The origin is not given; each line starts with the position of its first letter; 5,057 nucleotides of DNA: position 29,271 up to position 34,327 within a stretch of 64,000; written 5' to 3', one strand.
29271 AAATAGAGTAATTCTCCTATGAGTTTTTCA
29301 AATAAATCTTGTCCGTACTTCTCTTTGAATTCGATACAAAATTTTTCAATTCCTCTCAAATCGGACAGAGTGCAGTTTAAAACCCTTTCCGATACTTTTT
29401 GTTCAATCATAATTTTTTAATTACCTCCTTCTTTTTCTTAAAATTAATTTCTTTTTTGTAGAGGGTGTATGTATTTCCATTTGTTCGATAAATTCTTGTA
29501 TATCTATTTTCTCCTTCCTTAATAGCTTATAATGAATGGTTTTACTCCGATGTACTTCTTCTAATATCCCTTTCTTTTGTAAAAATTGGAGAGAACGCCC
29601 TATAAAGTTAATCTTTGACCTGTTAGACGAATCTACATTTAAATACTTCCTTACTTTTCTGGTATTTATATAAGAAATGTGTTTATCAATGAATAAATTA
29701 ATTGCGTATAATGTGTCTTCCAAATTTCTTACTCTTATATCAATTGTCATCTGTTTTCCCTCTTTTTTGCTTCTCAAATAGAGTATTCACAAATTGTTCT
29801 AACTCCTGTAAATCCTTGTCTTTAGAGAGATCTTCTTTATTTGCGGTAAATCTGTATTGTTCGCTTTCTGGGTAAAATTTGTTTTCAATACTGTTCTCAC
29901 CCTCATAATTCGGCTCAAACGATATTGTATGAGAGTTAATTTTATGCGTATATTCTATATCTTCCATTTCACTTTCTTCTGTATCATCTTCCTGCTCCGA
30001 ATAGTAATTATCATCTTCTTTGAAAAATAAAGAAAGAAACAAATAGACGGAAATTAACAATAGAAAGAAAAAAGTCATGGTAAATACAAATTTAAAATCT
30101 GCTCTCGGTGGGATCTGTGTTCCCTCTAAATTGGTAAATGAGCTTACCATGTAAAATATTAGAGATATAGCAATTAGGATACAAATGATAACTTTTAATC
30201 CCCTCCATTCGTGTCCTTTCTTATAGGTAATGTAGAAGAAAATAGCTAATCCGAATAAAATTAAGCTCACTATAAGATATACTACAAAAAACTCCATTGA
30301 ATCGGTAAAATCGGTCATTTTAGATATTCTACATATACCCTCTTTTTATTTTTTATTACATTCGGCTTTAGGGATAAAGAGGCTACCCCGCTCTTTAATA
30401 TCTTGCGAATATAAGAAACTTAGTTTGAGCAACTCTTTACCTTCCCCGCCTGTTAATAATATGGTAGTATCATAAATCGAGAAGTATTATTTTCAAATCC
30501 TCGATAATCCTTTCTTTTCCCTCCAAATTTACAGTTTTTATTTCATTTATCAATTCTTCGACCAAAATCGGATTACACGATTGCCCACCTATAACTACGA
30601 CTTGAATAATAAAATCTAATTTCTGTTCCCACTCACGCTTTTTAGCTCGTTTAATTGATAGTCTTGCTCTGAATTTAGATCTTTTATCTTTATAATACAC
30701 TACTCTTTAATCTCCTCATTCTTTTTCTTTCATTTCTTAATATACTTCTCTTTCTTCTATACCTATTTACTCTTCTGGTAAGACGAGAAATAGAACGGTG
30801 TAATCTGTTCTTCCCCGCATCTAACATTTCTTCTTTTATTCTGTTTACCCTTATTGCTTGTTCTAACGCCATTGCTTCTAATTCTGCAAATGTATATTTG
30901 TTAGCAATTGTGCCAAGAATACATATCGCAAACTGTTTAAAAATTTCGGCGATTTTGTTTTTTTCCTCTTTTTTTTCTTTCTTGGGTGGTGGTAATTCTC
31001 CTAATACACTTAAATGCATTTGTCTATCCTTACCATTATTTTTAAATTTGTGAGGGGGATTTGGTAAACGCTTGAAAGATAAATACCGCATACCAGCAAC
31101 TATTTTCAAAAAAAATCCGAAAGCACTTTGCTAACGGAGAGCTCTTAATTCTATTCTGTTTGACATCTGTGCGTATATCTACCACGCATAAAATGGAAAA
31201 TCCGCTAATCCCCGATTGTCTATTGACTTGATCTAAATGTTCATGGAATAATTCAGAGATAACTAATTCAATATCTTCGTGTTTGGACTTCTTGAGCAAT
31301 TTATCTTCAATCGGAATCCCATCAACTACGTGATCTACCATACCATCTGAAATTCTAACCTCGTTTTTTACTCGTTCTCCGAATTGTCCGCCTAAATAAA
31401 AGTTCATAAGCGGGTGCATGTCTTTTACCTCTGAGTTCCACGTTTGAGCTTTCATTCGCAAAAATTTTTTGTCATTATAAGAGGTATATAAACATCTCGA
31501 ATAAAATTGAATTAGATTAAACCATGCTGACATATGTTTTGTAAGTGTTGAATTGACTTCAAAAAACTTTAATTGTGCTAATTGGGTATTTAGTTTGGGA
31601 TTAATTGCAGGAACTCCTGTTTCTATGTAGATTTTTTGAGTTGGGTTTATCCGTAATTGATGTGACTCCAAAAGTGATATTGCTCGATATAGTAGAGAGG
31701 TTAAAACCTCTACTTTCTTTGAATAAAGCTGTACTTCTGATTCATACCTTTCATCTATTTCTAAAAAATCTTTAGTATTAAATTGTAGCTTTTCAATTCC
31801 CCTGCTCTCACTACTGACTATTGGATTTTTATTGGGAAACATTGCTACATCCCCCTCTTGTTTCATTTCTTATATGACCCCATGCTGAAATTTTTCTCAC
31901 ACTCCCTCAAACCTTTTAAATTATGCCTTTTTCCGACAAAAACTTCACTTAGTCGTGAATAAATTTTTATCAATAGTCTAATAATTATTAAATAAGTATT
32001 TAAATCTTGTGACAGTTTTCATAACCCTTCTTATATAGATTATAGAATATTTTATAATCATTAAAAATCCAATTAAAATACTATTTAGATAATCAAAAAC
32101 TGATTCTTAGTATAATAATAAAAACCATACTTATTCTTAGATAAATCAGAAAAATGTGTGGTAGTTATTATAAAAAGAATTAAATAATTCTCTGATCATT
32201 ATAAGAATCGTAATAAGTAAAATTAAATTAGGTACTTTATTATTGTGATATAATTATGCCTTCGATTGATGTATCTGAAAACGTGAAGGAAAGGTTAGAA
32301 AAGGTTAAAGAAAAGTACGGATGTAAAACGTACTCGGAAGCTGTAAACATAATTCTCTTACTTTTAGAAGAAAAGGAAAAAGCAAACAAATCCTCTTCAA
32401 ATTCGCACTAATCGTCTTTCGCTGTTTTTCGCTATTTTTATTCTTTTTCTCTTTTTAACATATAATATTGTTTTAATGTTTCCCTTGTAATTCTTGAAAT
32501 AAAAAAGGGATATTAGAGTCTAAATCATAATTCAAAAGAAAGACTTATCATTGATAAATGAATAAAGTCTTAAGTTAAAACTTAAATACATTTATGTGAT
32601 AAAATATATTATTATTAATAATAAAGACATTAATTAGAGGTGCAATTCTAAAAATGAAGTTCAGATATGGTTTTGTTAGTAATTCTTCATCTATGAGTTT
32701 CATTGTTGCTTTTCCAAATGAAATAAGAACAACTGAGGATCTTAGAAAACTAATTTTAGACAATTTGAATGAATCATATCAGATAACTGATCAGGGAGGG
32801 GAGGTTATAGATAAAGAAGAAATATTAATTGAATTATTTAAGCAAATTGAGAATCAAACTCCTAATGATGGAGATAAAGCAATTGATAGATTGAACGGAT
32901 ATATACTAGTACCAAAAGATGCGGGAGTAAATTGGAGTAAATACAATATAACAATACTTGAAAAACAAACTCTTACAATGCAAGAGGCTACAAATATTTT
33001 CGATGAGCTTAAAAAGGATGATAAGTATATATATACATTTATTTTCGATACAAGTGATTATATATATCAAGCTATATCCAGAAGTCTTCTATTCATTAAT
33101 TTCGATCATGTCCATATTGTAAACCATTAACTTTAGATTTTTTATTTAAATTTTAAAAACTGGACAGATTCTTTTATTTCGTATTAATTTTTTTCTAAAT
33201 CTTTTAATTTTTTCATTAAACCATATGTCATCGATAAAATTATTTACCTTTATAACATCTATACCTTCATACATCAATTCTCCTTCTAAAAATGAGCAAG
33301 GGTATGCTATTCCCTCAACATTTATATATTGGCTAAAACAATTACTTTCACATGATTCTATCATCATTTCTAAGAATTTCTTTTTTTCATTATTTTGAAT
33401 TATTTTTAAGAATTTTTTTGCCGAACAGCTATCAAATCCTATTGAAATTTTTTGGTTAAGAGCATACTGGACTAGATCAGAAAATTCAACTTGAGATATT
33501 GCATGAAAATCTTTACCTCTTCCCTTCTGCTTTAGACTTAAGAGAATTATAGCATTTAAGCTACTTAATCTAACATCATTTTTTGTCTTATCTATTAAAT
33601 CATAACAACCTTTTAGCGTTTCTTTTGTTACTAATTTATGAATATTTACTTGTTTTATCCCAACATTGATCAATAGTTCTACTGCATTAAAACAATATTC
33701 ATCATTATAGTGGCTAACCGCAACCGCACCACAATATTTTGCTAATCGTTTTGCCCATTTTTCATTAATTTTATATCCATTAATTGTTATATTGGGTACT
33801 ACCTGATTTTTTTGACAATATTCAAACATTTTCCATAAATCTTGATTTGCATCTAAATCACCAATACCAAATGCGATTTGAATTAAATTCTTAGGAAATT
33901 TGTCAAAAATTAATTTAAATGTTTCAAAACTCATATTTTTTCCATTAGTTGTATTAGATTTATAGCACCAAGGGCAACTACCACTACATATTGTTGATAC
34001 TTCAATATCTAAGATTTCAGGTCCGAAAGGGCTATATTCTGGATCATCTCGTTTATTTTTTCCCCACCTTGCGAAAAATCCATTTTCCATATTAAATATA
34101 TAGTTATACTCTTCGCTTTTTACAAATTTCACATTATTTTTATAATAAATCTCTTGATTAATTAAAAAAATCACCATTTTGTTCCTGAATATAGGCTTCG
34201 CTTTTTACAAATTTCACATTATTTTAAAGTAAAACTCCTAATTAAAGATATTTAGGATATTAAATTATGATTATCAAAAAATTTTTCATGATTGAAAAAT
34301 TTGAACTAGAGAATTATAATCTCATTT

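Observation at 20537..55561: DNA methyltransferase split at its catalytic NPP motif by a 32.7 kb island that begins with its own MTase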

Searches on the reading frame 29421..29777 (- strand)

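Call 16: search_protein_families(library=pfam, proteins=[window:29421-29777:-], max_evalue=0.01)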
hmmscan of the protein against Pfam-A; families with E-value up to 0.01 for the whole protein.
window:29421-29777:- (118 aa): 1 family
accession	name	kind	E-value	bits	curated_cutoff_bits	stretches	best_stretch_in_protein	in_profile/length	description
PF18012.7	PH_17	-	0.0055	16.9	22.4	0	78-114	5-44/60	PH domain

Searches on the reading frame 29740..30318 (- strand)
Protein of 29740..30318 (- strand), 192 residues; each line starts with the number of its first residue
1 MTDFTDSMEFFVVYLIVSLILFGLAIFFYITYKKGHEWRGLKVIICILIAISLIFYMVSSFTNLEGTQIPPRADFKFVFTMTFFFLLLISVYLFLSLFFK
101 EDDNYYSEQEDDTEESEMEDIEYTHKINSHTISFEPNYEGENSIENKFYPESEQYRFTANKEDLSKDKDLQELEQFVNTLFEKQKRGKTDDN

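Call 16: search_protein_families(library=pfam, proteins=[window:29740-30318:-], max_evalue=0.01)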
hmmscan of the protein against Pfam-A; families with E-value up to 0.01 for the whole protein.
window:29740-30318:- (192 aa): 2 families
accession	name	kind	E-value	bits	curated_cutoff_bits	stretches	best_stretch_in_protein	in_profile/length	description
PF13858.11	DUF4199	-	6.9e-05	23.8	32.3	1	19-120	10-115/165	Protein of unknown function (DUF4199)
PF13347.12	MFS_2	-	0.0057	15.7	27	0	13-57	146-190/427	MFS/sugar transport protein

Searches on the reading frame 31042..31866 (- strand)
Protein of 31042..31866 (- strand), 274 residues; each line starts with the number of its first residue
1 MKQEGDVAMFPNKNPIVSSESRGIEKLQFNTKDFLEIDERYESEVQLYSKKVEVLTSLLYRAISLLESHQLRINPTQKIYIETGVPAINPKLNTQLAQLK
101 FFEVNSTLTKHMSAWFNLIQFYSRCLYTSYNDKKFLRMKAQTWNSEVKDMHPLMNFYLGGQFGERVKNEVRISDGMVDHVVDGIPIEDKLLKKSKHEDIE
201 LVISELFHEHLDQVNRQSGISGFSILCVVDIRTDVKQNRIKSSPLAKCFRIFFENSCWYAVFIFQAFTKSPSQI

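Call 16: search_protein_families(library=pfam, proteins=[window:31042-31866:-], max_evalue=0.01)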
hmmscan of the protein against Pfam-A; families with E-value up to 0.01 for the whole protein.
window:31042-31866:- (274 aa): 1 family
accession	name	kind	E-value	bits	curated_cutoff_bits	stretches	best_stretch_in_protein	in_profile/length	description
PF06278.16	CNDH2_N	-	0.0037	17.7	32.3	1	44-71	58-85/117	Condensin II complex subunit CAP-H2 or CNDH2, N-terminal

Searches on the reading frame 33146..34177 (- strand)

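Call 16: search_protein_families(library=pfam, proteins=[window:33146-34177:-], max_evalue=0.01)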
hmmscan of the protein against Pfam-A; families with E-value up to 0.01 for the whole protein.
window:33146-34177:- (343 aa): 3 families
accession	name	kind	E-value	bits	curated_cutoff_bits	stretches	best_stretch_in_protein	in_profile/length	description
PF04055.27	Radical_SAM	-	8.5e-08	33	29.5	1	58-149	1-101/166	Radical SAM superfamily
PF13186.11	SPASM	-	0.0028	18.4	21.5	1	280-338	5-63/67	Iron-sulfur cluster-binding domain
PF11553.14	DUF3231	-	0.0052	16.9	29.6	0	227-299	13-83/165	Protein of unknown function (DUF3231)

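Call 25: search_protein_families(library=padloc, proteins=[window:33146-34177:-], max_evalue=0.001)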
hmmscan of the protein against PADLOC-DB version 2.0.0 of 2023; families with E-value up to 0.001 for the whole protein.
window:33146-34177:- (343 aa): 0 families
